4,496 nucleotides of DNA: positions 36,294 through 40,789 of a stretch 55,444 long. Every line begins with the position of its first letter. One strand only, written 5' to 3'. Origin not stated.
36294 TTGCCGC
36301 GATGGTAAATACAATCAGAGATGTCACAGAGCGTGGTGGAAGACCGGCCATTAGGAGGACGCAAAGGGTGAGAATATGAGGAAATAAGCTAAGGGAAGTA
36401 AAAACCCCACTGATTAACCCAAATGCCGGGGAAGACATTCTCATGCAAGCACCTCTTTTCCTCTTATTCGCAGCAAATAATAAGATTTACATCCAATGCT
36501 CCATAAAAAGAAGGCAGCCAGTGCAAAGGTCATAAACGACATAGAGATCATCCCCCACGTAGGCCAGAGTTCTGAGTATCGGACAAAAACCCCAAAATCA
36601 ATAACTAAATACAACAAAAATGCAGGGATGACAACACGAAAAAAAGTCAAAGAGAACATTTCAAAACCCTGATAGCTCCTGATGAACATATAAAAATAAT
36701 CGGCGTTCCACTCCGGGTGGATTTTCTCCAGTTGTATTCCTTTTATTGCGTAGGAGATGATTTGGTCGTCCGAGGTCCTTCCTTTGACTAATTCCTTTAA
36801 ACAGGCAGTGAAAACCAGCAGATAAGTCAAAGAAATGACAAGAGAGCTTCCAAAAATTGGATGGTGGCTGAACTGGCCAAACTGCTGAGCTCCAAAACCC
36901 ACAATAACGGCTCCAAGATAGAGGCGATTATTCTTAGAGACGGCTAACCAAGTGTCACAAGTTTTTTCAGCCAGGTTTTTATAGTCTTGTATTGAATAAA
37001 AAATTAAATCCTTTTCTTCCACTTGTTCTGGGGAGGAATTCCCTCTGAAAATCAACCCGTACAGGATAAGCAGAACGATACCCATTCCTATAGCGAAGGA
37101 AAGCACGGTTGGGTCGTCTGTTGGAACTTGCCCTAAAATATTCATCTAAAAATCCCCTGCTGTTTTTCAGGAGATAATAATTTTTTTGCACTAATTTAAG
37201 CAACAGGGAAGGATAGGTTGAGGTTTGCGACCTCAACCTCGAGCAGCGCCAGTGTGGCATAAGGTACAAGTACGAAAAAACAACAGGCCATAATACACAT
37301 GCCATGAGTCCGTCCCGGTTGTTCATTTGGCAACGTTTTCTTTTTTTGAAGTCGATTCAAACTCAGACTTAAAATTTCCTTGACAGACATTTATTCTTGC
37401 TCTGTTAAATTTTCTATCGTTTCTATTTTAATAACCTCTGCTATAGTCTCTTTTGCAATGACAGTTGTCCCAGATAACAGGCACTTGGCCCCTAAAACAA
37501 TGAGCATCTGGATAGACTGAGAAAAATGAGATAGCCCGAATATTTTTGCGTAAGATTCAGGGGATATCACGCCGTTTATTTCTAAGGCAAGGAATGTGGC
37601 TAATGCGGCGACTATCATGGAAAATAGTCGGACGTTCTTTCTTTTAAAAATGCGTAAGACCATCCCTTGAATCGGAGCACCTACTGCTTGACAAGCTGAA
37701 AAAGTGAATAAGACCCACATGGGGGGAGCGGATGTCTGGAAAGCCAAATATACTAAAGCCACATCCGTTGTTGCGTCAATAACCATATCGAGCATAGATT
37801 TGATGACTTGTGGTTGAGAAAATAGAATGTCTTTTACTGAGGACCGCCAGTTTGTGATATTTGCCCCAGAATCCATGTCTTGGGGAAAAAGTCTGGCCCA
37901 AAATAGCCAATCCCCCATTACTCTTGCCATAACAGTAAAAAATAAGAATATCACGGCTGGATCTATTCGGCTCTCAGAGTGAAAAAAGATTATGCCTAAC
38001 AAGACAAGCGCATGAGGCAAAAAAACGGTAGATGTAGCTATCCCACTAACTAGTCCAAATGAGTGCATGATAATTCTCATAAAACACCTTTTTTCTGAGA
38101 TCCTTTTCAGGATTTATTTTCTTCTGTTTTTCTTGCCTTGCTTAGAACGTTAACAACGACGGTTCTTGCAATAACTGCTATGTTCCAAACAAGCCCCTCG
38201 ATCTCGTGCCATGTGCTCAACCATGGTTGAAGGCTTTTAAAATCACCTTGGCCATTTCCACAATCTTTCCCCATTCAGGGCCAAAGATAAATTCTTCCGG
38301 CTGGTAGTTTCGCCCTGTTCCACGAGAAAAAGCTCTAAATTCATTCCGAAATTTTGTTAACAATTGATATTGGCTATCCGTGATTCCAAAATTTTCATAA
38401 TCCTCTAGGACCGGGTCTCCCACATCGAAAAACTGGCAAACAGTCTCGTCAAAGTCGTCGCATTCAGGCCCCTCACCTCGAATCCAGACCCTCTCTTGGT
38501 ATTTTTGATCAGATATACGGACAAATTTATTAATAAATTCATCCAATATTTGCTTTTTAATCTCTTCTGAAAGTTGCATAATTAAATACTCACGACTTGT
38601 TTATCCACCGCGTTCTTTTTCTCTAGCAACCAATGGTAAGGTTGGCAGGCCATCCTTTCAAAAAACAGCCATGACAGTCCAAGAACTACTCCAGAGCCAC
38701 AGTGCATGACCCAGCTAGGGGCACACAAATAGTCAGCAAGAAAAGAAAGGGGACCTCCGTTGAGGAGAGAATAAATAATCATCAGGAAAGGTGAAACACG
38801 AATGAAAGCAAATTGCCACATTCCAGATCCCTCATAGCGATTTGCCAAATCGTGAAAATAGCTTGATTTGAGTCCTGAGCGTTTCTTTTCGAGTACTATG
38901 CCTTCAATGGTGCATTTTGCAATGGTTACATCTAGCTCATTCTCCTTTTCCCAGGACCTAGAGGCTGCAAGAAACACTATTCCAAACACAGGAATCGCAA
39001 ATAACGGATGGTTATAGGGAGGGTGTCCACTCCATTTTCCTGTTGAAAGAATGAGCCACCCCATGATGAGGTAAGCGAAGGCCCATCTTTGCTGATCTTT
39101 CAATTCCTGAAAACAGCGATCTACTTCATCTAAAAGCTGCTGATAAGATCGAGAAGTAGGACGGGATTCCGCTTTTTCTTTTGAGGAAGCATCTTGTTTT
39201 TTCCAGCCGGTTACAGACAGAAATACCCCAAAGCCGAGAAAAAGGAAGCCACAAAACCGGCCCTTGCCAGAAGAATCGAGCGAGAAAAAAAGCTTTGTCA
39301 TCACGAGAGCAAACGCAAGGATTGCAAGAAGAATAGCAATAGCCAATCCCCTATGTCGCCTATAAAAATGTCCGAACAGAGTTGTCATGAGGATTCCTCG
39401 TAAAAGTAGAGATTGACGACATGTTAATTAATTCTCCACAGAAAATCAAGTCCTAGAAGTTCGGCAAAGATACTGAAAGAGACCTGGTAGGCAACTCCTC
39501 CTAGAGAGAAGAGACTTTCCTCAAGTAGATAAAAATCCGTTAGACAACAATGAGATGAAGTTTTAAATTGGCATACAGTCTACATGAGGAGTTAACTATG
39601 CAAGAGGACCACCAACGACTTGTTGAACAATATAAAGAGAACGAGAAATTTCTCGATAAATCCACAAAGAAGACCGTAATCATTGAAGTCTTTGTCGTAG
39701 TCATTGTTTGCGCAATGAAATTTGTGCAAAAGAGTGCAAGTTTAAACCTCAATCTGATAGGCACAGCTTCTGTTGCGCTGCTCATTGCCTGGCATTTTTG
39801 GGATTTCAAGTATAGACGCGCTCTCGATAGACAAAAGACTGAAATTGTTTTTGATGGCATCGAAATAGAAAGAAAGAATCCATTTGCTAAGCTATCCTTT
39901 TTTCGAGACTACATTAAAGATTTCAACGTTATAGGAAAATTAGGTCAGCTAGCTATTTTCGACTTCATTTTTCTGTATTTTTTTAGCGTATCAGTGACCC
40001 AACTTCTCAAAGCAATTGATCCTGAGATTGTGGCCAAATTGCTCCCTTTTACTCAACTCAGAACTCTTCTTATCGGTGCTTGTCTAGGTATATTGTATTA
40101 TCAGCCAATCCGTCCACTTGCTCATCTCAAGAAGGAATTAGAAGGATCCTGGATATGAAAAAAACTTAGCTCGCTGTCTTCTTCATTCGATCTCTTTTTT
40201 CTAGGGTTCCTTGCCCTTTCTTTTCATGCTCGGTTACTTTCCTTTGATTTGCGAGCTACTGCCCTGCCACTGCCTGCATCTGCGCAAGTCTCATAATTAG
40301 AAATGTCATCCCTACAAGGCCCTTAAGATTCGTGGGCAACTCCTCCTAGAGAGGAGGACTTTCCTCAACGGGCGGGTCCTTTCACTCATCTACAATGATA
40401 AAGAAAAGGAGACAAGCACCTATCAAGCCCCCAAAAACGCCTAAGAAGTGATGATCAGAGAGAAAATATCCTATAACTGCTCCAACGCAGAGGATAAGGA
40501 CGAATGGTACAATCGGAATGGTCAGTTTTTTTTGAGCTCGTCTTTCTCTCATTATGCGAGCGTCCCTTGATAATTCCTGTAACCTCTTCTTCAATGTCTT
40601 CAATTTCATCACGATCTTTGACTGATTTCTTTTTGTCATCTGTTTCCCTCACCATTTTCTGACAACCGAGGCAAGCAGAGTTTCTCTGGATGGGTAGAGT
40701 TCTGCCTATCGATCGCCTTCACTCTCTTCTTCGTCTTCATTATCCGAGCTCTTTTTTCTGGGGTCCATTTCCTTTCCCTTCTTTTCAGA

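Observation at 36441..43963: Five-member paralog family of small membrane proteins with a conserved EG[IV]xLEK motif clustered in 8 kb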

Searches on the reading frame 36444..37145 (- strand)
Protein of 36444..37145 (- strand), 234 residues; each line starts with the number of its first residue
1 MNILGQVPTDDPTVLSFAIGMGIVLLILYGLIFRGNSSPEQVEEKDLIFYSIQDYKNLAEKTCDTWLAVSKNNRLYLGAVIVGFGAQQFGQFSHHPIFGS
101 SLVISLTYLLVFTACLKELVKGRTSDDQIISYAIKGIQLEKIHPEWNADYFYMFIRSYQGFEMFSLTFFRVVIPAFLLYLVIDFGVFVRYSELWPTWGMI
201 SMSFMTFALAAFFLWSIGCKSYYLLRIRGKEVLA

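Call 4: search_protein_families(library=pfam, proteins=[window:36444-37145:-], max_evalue=1)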
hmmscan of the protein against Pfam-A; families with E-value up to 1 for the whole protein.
window:36444-37145:- (234 aa): 2 families
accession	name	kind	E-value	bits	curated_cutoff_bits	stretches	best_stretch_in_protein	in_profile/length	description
PF19218.5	CoV_NSP3_C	-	0.12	11.7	25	1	147-214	58-127/459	Coronavirus replicase NSP3, C-terminal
PF14340.12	DUF4395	-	0.58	10.9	24.5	0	186-226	87-129/130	Domain of unknown function (DUF4395)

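Call 29: search_protein_families(library=ncbifam, proteins=[window:36444-37145:-], max_evalue=0.1)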
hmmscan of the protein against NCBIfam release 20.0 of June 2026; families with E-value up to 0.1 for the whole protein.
window:36444-37145:- (234 aa): 0 families

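Call 61: search_protein_families(library=phrogs, proteins=[window:36444-37145:-], max_evalue=0.01)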
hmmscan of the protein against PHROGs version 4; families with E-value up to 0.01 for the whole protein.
window:36444-37145:- (234 aa): 0 families

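Call 63: search_protein_families(library=padloc, proteins=[window:36444-37145:-], max_evalue=0.01)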
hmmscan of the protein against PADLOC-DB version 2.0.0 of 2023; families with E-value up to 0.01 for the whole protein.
window:36444-37145:- (234 aa): 0 families

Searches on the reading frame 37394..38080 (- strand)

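Call 4: search_protein_families(library=pfam, proteins=[window:37394-38080:-], max_evalue=1)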
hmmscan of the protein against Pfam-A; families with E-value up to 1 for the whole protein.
window:37394-38080:- (229 aa): 1 family
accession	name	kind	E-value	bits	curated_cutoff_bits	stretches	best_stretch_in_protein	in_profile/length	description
PF08566.15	Pam17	-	0.25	11.7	25.4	1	142-208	27-93/165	Mitochondrial import protein Pam17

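Call 29: search_protein_families(library=ncbifam, proteins=[window:37394-38080:-], max_evalue=0.1)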
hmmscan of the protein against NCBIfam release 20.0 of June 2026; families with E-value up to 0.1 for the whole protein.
window:37394-38080:- (229 aa): 0 families

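Call 63: search_protein_families(library=padloc, proteins=[window:37394-38080:-], max_evalue=0.01)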
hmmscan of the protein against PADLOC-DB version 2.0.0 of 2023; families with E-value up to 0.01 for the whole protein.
window:37394-38080:- (229 aa): 0 families

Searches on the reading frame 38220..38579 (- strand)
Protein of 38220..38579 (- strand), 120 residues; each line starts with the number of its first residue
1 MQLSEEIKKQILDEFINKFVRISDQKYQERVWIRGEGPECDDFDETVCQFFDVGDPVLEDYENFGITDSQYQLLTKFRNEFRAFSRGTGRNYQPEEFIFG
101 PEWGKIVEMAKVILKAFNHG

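Call 4: search_protein_families(library=pfam, proteins=[window:38220-38579:-], max_evalue=1)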
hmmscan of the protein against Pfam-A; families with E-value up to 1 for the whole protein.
window:38220-38579:- (120 aa): 1 family
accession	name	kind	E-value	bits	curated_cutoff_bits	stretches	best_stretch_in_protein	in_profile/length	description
PF25656.1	DUF7945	-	0.032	15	27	1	21-61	16-53/123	Domain of unknown function (DUF7945)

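Call 29: search_protein_families(library=ncbifam, proteins=[window:38220-38579:-], max_evalue=0.1)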
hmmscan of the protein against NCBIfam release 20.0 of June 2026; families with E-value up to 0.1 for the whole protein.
window:38220-38579:- (120 aa): 1 family
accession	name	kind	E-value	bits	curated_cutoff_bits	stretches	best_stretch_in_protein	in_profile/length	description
NF047838.1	SCO4402_fam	subfamily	7.5e-08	32.6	50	1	14-117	9-118/119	SCO4402 family protein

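Call 61: search_protein_families(library=phrogs, proteins=[window:38220-38579:-], max_evalue=0.01)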
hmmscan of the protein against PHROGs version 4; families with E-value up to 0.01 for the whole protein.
window:38220-38579:- (120 aa): 0 families

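Call 63: search_protein_families(library=padloc, proteins=[window:38220-38579:-], max_evalue=0.01)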
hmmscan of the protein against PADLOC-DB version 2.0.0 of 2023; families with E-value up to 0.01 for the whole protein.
window:38220-38579:- (120 aa): 0 families

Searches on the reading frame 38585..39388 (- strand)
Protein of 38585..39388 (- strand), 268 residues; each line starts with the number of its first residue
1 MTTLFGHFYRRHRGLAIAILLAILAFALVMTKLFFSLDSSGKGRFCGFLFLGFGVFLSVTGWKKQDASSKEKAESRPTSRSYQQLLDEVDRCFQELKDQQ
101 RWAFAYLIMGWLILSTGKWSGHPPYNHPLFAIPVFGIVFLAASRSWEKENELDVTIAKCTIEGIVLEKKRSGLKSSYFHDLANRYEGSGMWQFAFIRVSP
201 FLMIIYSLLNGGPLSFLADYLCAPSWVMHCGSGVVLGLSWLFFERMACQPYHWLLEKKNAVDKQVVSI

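Call 4: search_protein_families(library=pfam, proteins=[window:38585-39388:-], max_evalue=1)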
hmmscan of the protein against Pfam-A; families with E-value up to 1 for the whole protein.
window:38585-39388:- (268 aa): 1 family
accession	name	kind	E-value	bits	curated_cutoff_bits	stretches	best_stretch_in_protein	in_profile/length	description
PF06168.16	DUF981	-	0.0036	17.7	29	1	97-165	36-110/186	Protein of unknown function (DUF981)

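Call 17: find_related_loci(query=A3, collection=genome_contigs, flank=10000)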
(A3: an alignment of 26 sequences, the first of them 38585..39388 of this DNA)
Query A3 (268 aa) in genome_contigs; peptide patterns used: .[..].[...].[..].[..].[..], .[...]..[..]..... (x = any residue, [..] = any of these).
36 stretches matched a pattern; 5 encode a relative of the query (tblastn E <= 1e-3); 5 distinct loci.
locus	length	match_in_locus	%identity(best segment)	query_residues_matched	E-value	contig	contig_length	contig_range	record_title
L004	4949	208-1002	54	1-261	1e-94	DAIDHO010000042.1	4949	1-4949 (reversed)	MAG TPA_asm: Parachlamydiales bacterium isolate clean346 NODE_42_length_4949_cov_60.227422, whole genome shotgun sequenc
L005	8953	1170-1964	54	1-261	5e-92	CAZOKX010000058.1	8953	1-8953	MAG TPA_asm: uncultured bacterium isolate SRP292972_co3_130 genome assembly, contig: NODE_3118_length_8953_cov_17.295684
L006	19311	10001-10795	53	1-261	1e-89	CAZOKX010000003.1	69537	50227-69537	MAG TPA_asm: uncultured bacterium isolate SRP292972_co3_130 genome assembly, contig: NODE_366_length_69537_cov_16.438675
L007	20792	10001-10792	51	1-261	7e-87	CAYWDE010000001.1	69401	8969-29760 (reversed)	MAG TPA_asm: uncultured bacterium isolate SRP302895_co1_246 genome assembly, contig: NODE_706_length_69401_cov_7.322830,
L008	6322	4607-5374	52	7-260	5e-86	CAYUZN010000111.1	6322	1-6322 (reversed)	MAG TPA_asm: uncultured bacterium isolate SRP292972_co3_114 genome assembly, contig: NODE_4398_length_6322_cov_4.751556,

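Call 24: predict_structure(alignment_id=A3)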
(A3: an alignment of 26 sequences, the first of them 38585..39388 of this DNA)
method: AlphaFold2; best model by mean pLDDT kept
length: 268 residues; sequences in the alignment: 26
mean_pLDDT: 80.9   pTM: 0.66
mean pLDDT of the five models: 80.9, 78.9, 78.0, 77.3, 72.5
residues with pLDDT >= 90: 107; 70-90: 101; 50-70: 41; < 50: 19
segments of 3 or more residues with pLDDT < 50: 1-3, 60-75
pLDDT, mean of each block of 10 residues (from residue 1): 55 69 71 72 72 61 43 55 96 94 87 81 68 84 88 96 93 88 94 91 87 84 92 93 93 95 85
secondary structure, 60 per line:
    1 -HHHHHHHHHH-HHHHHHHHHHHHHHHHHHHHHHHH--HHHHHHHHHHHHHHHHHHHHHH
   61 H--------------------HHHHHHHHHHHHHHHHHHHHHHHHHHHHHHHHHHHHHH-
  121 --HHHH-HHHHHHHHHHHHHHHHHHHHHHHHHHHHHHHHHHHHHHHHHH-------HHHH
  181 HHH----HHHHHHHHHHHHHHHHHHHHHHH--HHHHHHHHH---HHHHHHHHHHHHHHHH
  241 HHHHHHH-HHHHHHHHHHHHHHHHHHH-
elements in order: H2-11 H13-36 H39-61 H82-119 H123-126 H128-169 H177-183 H188-210 H213-221 H225-247 H249-267

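Call 29: search_protein_families(library=ncbifam, proteins=[window:38585-39388:-], max_evalue=0.1)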
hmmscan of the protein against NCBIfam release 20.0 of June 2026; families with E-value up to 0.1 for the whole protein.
window:38585-39388:- (268 aa): 1 family
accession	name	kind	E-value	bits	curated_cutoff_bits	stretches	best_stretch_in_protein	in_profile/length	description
NF058603.1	SCO2097_fam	equivalog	0.08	13.3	110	0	12-84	39-108/129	SCO2097 family morphological protein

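Call 38: find_related_loci(query=A3, collection=metagenome_contigs, flank=8000)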
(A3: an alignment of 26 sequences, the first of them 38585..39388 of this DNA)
Query A3 (268 aa) in metagenome_contigs; peptide patterns used: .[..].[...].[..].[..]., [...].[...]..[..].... (x = any residue, [..] = any of these).
91 stretches matched a pattern; 5 encode a relative of the query (tblastn E <= 1e-3); 5 distinct loci.
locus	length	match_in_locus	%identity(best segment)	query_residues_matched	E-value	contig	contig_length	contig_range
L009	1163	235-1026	60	1-261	2e-114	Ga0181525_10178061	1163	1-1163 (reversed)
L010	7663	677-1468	56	1-261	3e-94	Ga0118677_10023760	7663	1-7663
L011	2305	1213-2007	54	1-261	4e-97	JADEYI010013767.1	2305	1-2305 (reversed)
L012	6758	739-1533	53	1-261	3e-91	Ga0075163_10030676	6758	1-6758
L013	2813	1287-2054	52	8-261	5e-85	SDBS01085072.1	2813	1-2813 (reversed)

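Call 50: search_dna_similar(query=window:38585-39388:-, collection=plasmids, mode=protein, max_evalue=0.001)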
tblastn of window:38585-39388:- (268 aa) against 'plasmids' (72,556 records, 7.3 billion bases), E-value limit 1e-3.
No match.

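Call 61: search_protein_families(library=phrogs, proteins=[window:38585-39388:-], max_evalue=0.01)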
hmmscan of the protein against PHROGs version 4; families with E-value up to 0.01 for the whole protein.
window:38585-39388:- (268 aa): 0 families

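Call 63: search_protein_families(library=padloc, proteins=[window:38585-39388:-], max_evalue=0.01)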
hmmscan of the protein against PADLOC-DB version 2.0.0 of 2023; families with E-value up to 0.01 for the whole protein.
window:38585-39388:- (268 aa): 0 families

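Call 94: find_related_loci(query=A3, collection=viral_contigs, flank=10000)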
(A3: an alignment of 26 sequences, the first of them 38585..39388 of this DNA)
Query A3 (268 aa) in viral_contigs; peptide patterns used: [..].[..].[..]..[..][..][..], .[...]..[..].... (x = any residue, [..] = any of these).
100 stretches matched a pattern, but none encodes a relative of the query by tblastn (E <= 1e-3).

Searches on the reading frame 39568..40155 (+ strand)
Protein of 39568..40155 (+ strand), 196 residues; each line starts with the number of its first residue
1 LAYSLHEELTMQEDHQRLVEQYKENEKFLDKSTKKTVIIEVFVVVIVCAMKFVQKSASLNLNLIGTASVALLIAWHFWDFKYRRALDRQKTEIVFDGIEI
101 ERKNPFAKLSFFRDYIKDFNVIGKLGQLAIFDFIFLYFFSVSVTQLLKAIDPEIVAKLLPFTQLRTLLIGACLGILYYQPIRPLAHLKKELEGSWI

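Call 4: search_protein_families(library=pfam, proteins=[window:39568-40155:+], max_evalue=1)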
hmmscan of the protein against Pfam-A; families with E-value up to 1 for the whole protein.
window:39568-40155:+ (196 aa): 1 family
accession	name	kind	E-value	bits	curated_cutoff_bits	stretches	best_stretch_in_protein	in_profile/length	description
PF02077.20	SURF4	-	0.01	15.9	27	1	10-151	33-185/267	SURF4 family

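Call 29: search_protein_families(library=ncbifam, proteins=[window:39568-40155:+], max_evalue=0.1)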
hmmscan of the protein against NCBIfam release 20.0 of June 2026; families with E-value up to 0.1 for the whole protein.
window:39568-40155:+ (196 aa): 3 families
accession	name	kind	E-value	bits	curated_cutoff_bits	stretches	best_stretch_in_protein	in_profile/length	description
NF007332.0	PRK09821.1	equivalog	0.0082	15.1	524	1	37-96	246-308/454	GntP family transporter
TIGR00701.1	TIGR00701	equivalog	0.021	14.9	138.05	1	34-92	56-112/142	protoporphyrinogen oxidase HemJ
TIGR00955.1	3a01204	subfamily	0.046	12.3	736.35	1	16-81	317-383/617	pigment precursor permease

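Call 61: search_protein_families(library=phrogs, proteins=[window:39598-40155:+], max_evalue=0.01)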
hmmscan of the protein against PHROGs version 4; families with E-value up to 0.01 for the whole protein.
window:39598-40155:+ (186 aa): 0 families

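Call 63: search_protein_families(library=padloc, proteins=[window:39598-40155:+], max_evalue=0.01)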
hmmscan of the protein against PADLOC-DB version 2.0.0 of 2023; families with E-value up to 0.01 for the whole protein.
window:39598-40155:+ (186 aa): 0 families

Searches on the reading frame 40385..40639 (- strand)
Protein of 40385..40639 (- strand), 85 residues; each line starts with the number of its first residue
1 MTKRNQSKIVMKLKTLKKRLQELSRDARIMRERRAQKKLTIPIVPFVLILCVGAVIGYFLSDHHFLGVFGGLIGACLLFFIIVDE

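Call 4: search_protein_families(library=pfam, proteins=[window:40385-40639:-], max_evalue=1)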
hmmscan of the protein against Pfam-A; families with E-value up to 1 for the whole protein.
window:40385-40639:- (85 aa): 6 families
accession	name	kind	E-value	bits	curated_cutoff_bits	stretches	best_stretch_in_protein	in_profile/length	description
PF06912.16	DUF1275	-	0.0011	19.2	25.4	1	30-82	146-190/193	Protein of unknown function (DUF1275)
PF03739.19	LptF_LptG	-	0.0013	18.3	27.9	1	10-82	244-317/353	Lipopolysaccharide export system permease LptF/LptG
PF13829.11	DUF4191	-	0.025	14.4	30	1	17-82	5-69/219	Domain of unknown function (DUF4191)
PF04246.17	RseC_MucC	-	0.028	14.8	24.4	1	43-82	72-111/130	Positive regulator of sigma(E), RseC/MucC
PF20538.3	DUF6753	-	0.087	12.8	27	1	9-59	84-134/217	Family of unknown function (DUF6753)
PF12420.13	DUF3671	-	0.13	12.2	34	1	8-82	129-197/223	Fam-L, Fam-M like protein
